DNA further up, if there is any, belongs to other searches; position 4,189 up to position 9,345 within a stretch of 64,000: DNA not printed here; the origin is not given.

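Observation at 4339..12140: Two-gene surface operon: LamG-GDPD phosphodiesterase with slippage-prone acidic repeat anchor, plus a ~1,618-aa lipoprotein of six (Ig-like + CBM-like) modules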

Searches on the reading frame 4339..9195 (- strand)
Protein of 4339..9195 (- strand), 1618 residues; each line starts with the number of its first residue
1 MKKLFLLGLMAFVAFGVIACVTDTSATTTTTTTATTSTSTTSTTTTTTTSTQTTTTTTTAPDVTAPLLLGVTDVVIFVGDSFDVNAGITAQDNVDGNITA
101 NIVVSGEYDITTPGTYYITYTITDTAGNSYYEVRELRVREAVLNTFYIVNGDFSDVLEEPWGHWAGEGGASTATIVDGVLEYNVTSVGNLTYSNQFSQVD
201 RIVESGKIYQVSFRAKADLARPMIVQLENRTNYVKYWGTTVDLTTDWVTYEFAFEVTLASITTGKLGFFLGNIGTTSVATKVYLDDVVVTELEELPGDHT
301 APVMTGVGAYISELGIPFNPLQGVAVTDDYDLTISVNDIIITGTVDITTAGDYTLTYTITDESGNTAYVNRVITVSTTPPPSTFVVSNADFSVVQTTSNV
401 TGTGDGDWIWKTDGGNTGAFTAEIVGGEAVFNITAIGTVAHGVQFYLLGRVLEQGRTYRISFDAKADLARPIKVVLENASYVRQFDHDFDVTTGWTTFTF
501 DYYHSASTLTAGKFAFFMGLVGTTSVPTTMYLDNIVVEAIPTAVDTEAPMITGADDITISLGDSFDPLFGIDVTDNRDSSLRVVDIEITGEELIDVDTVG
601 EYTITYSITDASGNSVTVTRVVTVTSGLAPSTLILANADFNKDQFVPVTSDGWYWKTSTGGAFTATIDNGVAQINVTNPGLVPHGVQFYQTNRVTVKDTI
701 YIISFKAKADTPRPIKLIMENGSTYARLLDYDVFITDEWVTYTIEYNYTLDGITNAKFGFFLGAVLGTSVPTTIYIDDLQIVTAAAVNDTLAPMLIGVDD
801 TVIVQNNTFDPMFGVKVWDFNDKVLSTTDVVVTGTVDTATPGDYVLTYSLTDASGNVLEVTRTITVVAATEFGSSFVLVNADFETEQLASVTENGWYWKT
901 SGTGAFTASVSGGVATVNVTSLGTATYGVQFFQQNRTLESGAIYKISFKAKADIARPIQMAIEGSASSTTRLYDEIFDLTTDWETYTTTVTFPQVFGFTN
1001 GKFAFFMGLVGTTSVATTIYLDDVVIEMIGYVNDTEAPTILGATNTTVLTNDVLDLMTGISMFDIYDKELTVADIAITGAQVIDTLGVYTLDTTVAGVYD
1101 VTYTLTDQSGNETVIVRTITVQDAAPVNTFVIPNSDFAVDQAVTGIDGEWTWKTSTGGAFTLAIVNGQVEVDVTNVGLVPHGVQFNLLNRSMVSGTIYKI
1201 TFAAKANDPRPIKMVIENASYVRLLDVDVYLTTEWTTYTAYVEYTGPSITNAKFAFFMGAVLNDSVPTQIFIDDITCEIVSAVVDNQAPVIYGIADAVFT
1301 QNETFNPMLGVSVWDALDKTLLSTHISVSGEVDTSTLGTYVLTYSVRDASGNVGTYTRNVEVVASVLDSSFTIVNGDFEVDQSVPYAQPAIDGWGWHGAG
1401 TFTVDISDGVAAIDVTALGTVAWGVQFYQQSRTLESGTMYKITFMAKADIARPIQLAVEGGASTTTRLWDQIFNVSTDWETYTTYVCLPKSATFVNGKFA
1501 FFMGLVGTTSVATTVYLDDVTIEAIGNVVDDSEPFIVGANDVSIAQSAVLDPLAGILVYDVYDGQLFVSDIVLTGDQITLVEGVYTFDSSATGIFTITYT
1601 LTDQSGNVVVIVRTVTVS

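Call 5: search_protein_families(library=pfam, proteins=[window:4339-9195:-], max_evalue=0.01)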
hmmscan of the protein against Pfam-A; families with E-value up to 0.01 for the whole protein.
window:4339-9195:- (1618 aa): 6 families
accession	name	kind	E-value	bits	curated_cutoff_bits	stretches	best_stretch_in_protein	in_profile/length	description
PF16403.11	Bact_surface_Ig-like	-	1.1e-74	246.9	27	7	551-624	3-71/71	Bacterial surface protein, Ig-like domain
PF02018.23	CBM_4_9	-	4.8e-63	212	25.9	6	147-271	3-132/136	Carbohydrate binding domain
PF07523.18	Big_3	-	8.6e-18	64.8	21.2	2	71-123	3-58/68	Bacterial Ig-like domain (group 3)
PF15418.12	DUF4625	-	5.9e-14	52.9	27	0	838-866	102-130/131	Domain of unknown function (DUF4625)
PF23237.1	HYR_4C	-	6.9e-06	26.6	27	0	572-624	24-73/73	HYR-like domain with 4 cysteines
PF12245.14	Big_3_2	-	0.00053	20.6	23.3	0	598-623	93-119/122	Bacterial Ig-like domain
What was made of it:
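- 4342..9012 (-): Gene 2, residues 62-1618: the array Ig1-CBM1-Ig2-CBM2-Ig3-CBM3-Ig4-CBM4-Ig5-CBM5-Ig6-CBM6-Ig7. Pfam PF16403 x7 and PF02018 x6 (call 5).
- On CBM_4_9 (Pfam PF02018): 212 bits against a cutoff of 25.9, in 6 stretches (call 5).
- On Bact_surface_Ig-like / DUF5011 (PF16403): 246.9 bits against a cutoff of 27, in 7 stretches (call 5).
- Checked: Pfam finds Bact_surface_Ig-like in 7 stretches (1e-74) and CBM_4_9 in 6 stretches (5e-63) (call 5).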

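Call 6: search_protein_families(library=ncbifam, proteins=[window:4339-9195:-], max_evalue=0.01)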
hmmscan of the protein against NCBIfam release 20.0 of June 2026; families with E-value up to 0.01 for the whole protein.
window:4339-9195:- (1618 aa): 1 family
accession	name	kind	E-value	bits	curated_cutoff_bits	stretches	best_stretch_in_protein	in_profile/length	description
NF047446.1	barrel_OmpL47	domain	1.9e-05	25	40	0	591-623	34-67/68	OmpL47-type beta-barrel domain-containing protein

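Call 18: search_solved_structures(query=window:4339-9195:-, max_evalue=0.01, show_alignments=1)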
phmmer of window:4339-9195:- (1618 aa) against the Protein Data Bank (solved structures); distinct sequences matched with E-value up to 0.01: 5.
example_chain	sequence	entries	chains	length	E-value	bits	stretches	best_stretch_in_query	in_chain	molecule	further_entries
1gui_A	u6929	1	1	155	3.4e-13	51.5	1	901-1026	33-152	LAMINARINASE 16A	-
4hmc_A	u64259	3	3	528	3e-11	45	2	791-865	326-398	Chitinase 60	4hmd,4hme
4mb3_A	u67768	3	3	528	3e-11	45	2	791-865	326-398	Chitinase 60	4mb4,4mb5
2kpn_A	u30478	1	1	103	6.4e-11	43.9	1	61-145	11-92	Bacillolysin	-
9fbo_A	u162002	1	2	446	1.1e-06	29.9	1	791-896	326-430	Chitinase 60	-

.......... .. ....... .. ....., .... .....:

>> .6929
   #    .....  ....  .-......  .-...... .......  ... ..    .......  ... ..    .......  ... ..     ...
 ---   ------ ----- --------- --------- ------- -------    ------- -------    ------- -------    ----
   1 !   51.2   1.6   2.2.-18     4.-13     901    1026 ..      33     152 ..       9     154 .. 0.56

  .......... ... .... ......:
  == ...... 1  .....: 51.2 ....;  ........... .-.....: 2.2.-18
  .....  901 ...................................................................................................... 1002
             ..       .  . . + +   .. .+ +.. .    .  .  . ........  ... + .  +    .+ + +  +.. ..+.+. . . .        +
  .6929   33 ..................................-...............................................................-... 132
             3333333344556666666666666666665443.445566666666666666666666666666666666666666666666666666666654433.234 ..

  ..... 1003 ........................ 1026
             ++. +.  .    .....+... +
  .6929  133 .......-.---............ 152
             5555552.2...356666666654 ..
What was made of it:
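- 4342..9012 (-): Closest solved CBM is T. maritima Lam16A CBM4-2 (1gui), 3e-13 (call 18).
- On CBM_4_9 (Pfam PF02018): Match to 1gui at 3e-13 (call 18).
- The closest solved CBM is the laminarin-binding TmCBM4-2 (call 18). CBM4_9 modules are not known teichoic-acid binders, and the closest one binds laminarin (call 18).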

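Call 25: find_homologous_proteins(query=window:4339-9195:-)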
Query window:4339-9195:- (1618 aa): 49 proteins with E <= 0.001 among 8000 candidates.
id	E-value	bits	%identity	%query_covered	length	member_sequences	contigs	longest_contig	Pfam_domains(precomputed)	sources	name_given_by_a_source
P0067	0.0e+0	3506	100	100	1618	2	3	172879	PF15418.13,PF07523.19,PF02018.24,PF16403.12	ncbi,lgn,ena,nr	ncbi:MAG: carbohydrate binding domain-containing protein [Firmicutes bacterium]|nr:carbohydrate bind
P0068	0.0e+0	2850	79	100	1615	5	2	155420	PF15418.13,PF07523.19,PF02018.24,PF16403.12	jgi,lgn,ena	-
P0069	0.0e+0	2404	68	99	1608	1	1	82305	PF23237.2,PF15418.13,PF02494.23,PF07523.19,PF02018.24,PF16403.12,PF12245.15,PF19077.7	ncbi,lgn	-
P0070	0.0e+0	2347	66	100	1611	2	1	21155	PF23237.2,PF15418.13,PF02494.23,PF07523.19,PF02018.24,PF16403.12,PF12245.15,PF19077.7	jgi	-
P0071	0.0e+0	2318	64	100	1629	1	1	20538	PF23237.2,PF15418.13,PF07523.19,PF02018.24,PF16403.12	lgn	-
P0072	0.0e+0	2269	69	92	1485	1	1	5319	PF15418.13,PF02494.23,PF07523.19,PF02018.24,PF16403.12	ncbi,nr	ncbi:MAG: carbohydrate binding domain-containing protein, partial [Candidatus Izemoplasmatales bacte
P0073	0.0e+0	2146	63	99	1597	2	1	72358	PF15418.13,PF07523.19,PF02018.24,PF16403.12,PF12245.15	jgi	-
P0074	0.0e+0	1506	42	84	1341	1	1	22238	PF23237.2,PF15418.13,PF17963.8,PF07523.19,PF02018.24,PF16403.12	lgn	-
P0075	0.0e+0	1384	37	96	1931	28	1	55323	PF23237.2,PF15418.13,PF07523.19,PF02018.24,PF16403.12,PF12245.15,PF20578.5,PF19077.7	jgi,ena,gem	-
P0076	0.0e+0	1329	45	96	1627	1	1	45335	PF23237.2,PF15418.13,PF07523.19,PF02018.24,PF16403.12,PF15846.11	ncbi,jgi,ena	ncbi:MAG: immunoglobulin-like domain-containing protein [Candidatus Izemoplasmatales bacterium]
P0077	0.0e+0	1310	41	84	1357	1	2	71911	PF23237.2,PF15418.13,PF17963.8,PF07523.19,PF02018.24,PF16403.12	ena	-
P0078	0.0e+0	1295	43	96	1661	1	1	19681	PF15418.13,PF07523.19,PF02018.24,PF16403.12,PF15846.11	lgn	-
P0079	0.0e+0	1266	44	96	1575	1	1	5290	PF15418.13,PF17963.8,PF07523.19,PF02018.24,PF16403.12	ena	-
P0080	0.0e+0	1265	44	96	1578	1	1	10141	PF15418.13,PF07523.19,PF02018.24,PF16403.12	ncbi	ncbi:MAG: hypothetical protein CVV57_10685, partial [Tenericutes bacterium HGW-Tenericutes-2]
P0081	0.0e+0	1200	42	85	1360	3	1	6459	PF23237.2,PF15418.13,PF07523.19,PF02018.24,PF16403.12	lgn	-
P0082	0.0e+0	1197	41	84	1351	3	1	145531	PF23237.2,PF15418.13,PF17963.8,PF07523.19,PF02018.24,PF16403.12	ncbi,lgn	-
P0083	0.0e+0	1187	47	82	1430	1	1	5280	PF15418.13,PF02018.24,PF16403.12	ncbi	ncbi:MAG: immunoglobulin-like domain-containing protein, partial [bacterium]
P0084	0.0e+0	1187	42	81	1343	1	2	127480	PF15418.13,PF07523.19,PF02018.24,PF16403.12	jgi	-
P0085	0.0e+0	1182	41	80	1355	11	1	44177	PF23237.2,PF15418.13,PF07523.19,PF02018.24,PF16403.12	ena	-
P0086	0.0e+0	1145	42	81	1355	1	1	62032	PF15418.13,PF07523.19,PF02018.24,PF16403.12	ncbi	-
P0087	0.0e+0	1141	42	81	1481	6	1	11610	PF23237.2,PF15418.13,PF09479.17,PF02494.23,PF07523.19,PF02018.24,PF16403.12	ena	-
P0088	0.0e+0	1141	42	81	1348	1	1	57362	PF23237.2,PF15418.13,PF07523.19,PF02018.24,PF16403.12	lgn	-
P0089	0.0e+0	1135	42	80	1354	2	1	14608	PF23237.2,PF15418.13,PF07523.19,PF02018.24,PF16403.12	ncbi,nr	ncbi:MAG: DUF5011 domain-containing protein [Firmicutes bacterium]|nr:DUF5011 domain-containing prot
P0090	0.0e+0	1133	43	81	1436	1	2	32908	PF23237.2,PF15418.13,PF09479.17,PF02494.23,PF07523.19,PF02018.24,PF16403.12,PF19077.7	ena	-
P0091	0.0e+0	1126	40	76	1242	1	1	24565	PF23237.2,PF15418.13,PF02494.23,PF07523.19,PF02018.24,PF16403.12,PF12245.15,PF19077.7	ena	-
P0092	0.0e+0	1108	42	84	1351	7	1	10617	PF23237.2,PF15418.13,PF17963.8,PF07523.19,PF02018.24,PF16403.12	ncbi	-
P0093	0.0e+0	1105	41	84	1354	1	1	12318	PF23237.2,PF15418.13,PF17963.8,PF07523.19,PF02018.24,PF16403.12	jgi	-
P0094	0.0e+0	1103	41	85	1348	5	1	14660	PF23237.2,PF15418.13,PF17963.8,PF07523.19,PF02018.24,PF16403.12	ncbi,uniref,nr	ncbi:immunoglobulin-like domain-containing protein [Peloplasma aerotolerans]|uniref:DUF5011 domain-c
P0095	0.0e+0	1101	42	84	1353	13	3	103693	PF23237.2,PF15418.13,PF17963.8,PF07523.19,PF02018.24,PF16403.12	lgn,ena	-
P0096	0.0e+0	1089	42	81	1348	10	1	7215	PF23237.2,PF15418.13,PF17963.8,PF07523.19,PF02018.24,PF16403.12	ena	-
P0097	0.0e+0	1079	41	81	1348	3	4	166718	PF23237.2,PF15418.13,PF17963.8,PF07523.19,PF02018.24,PF16403.12,PF12245.15,PF19077.7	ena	-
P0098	0.0e+0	1067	41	81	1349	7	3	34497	PF23237.2,PF15418.13,PF17963.8,PF07523.19,PF02018.24,PF16403.12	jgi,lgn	jgi:hypothetical protein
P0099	0.0e+0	1066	41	85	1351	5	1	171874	PF23237.2,PF15418.13,PF07523.19,PF02018.24,PF16403.12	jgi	jgi:hypothetical protein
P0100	0.0e+0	1064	42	84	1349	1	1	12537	PF15418.13,PF07523.19,PF02018.24,PF16403.12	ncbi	-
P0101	0.0e+0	1052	43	81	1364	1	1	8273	PF07523.19,PF02018.24,PF16403.12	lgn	-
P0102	8.5e-284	963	39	80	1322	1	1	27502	PF23237.2,PF15418.13,PF07523.19,PF02018.24,PF16403.12,PF12245.15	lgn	-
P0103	5.6e-275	934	40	82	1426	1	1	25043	PF23237.2,PF15418.13,PF07523.19,PF02018.24,PF16403.12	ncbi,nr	ncbi:MAG: DUF5011 domain-containing protein [Tenericutes bacterium]|nr:DUF5011 domain-containing pro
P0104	3.4e-262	892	40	82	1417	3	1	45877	PF15418.13,PF02018.24,PF16403.12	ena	-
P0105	1.1e-249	850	42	68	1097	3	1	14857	PF15418.13,PF07523.19,PF02018.24,PF16403.12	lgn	-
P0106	3.8e-140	487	32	75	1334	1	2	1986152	PF15418.13,PF07523.19,PF02018.24,PF16403.12,PF12245.15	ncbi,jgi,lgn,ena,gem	-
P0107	7.9e-98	347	31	50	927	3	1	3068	PF15418.13,PF02018.24,PF16403.12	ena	-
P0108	2.3e-49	186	33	16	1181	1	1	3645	PF02018.24,PF16403.12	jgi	jgi:hypothetical protein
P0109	5.8e-34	135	42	6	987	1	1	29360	PF15418.13,PF05593.20,PF02494.23,PF16403.12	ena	-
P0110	3.7e-27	113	46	5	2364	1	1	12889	PF15418.13,PF00801.27,PF18981.7,PF02494.23,PF16403.12,PF18911.7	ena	-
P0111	1.7e-18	84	30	20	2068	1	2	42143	PF23237.2,PF18981.7,PF02494.23,PF16403.12,PF18998.7,PF18454.8,PF19077.7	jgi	jgi:hypothetical protein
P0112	4.0e-18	83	46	5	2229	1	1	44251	PF00801.27,PF18981.7,PF02494.23,PF16403.12,PF13599.14,PF18911.7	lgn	-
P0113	2.4e-12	64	27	19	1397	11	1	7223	PF18981.7,PF02494.23,PF20009.5,PF18962.8,PF16403.12,PF19077.7,PF18911.7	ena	-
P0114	6.9e-9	52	29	18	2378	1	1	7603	PF00801.27,PF02494.23,PF16403.12,PF02368.25,PF18911.7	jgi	jgi:hypothetical protein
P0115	1.4e-7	48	33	10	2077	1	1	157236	PF15418.13,PF21868.4,PF00801.27,PF13385.14,PF16403.12,PF02210.32,PF06832.19,PF18911.7,PF23981.2,PF21027.4,PF22352.3,PF17963.8,PF18962.8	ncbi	-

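Call 26: find_encoding_contigs(protein=P0067, flank=6000, max_places=3)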
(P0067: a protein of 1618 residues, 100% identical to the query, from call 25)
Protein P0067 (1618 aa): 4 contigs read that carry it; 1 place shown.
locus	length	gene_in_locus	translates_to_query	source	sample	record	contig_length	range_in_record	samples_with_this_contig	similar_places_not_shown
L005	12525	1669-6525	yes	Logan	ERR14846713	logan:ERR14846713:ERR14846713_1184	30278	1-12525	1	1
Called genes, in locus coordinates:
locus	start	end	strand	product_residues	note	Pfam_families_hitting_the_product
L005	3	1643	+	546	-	?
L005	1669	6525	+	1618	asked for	PF16403:Bact_surface_Ig-like, PF02018:CBM_4_9, PF16403:Bact_surface_Ig-like, PF02018:CBM_4_9, PF16403:Bact_surface_Ig-like, PF02018:CBM_4_9, PF16403:Bact_surface_Ig-like, PF02018:CBM_4_9, +4 more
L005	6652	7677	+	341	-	PF00356:LacI, PF00532:Peripla_BP_1, PF13377:Peripla_BP_3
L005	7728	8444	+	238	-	PF00702:Hydrolase, PF13419:HAD_2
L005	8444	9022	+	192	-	PF01470:Peptidase_C15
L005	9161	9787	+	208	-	PF01712:dNK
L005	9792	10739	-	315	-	PF01073:3Beta_HSD, PF01370:Epimerase, PF04321:RmlD_sub_bind (weak), PF16363:GDP_Man_Dehyd, PF07993:NAD_binding_4 (weak)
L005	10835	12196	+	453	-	PF00171:Aldedh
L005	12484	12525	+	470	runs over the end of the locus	PF00860:Xan_ur_permease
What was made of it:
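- Checked: The identical 1618-aa protein is called on 4 contigs (call 26).
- Tried and rejected: The identical protein is found on 4 contigs (call 26).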
